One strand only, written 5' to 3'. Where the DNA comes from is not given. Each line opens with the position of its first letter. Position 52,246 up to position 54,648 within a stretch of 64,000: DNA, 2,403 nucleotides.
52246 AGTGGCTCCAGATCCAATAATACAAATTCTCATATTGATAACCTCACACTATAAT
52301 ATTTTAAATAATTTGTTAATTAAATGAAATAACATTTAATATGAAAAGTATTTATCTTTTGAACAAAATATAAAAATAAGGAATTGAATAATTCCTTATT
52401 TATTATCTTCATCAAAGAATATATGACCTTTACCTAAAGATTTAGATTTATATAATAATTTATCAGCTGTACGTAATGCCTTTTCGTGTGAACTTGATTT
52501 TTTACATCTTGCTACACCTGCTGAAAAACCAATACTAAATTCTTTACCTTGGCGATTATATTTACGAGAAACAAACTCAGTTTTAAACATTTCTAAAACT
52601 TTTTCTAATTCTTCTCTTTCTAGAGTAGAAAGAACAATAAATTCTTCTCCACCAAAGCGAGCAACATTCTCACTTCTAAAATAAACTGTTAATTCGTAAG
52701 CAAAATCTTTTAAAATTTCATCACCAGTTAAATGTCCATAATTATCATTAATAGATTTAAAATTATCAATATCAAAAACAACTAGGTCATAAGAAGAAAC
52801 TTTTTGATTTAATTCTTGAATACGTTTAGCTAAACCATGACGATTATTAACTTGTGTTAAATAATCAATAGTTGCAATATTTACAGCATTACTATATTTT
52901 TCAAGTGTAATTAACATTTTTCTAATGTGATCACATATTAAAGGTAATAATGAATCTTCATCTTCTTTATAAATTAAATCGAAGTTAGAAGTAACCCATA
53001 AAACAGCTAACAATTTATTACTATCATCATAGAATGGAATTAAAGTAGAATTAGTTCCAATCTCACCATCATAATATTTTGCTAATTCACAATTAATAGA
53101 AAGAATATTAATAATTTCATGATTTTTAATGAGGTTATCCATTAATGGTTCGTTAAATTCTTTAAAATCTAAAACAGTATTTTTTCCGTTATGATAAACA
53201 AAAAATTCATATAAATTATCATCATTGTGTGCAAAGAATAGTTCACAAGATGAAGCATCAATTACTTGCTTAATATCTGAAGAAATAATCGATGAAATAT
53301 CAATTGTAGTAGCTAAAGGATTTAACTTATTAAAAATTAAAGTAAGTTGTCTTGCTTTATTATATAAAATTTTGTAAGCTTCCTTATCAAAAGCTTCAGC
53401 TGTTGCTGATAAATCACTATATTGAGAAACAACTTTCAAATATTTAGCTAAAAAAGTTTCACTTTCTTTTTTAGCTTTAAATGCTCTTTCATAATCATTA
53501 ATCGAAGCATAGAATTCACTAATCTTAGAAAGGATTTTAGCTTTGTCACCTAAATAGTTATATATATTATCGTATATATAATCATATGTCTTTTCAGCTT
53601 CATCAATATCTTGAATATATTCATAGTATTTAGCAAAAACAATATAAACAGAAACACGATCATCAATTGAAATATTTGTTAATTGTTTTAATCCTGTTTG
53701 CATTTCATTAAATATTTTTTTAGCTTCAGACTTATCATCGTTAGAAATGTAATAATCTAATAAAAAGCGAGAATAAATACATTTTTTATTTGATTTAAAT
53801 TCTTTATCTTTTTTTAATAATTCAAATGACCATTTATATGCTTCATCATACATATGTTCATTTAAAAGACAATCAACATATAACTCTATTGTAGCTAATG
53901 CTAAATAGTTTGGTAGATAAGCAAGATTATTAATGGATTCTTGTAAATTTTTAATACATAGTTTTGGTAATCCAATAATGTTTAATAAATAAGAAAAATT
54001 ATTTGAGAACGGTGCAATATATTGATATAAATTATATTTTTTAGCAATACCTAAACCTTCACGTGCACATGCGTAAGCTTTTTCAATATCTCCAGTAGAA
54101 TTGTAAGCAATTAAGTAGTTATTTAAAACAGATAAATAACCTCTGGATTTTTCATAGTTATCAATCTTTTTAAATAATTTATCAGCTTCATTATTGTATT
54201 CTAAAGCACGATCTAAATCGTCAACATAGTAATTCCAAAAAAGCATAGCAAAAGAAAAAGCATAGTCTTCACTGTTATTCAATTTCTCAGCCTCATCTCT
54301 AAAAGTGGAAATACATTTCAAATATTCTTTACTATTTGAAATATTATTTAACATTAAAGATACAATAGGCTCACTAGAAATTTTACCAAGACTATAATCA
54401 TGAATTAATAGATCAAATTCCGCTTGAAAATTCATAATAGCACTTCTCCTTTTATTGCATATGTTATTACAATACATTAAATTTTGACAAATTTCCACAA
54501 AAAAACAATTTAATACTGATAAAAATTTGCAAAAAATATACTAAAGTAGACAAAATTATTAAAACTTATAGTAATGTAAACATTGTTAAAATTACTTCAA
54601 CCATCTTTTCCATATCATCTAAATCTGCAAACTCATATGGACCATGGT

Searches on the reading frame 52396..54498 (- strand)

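Call 68: search_protein_families(library=pfam, proteins=[window:52396-54498:-], max_evalue=0.00001)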
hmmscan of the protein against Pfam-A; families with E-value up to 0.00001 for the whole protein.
window:52396-54498:- (700 aa): 1 family
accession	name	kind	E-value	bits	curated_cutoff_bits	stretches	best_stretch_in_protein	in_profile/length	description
PF00990.26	GGDEF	-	1.8e-28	99.8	23.8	1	542-690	1-159/161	Diguanylate cyclase, GGDEF domain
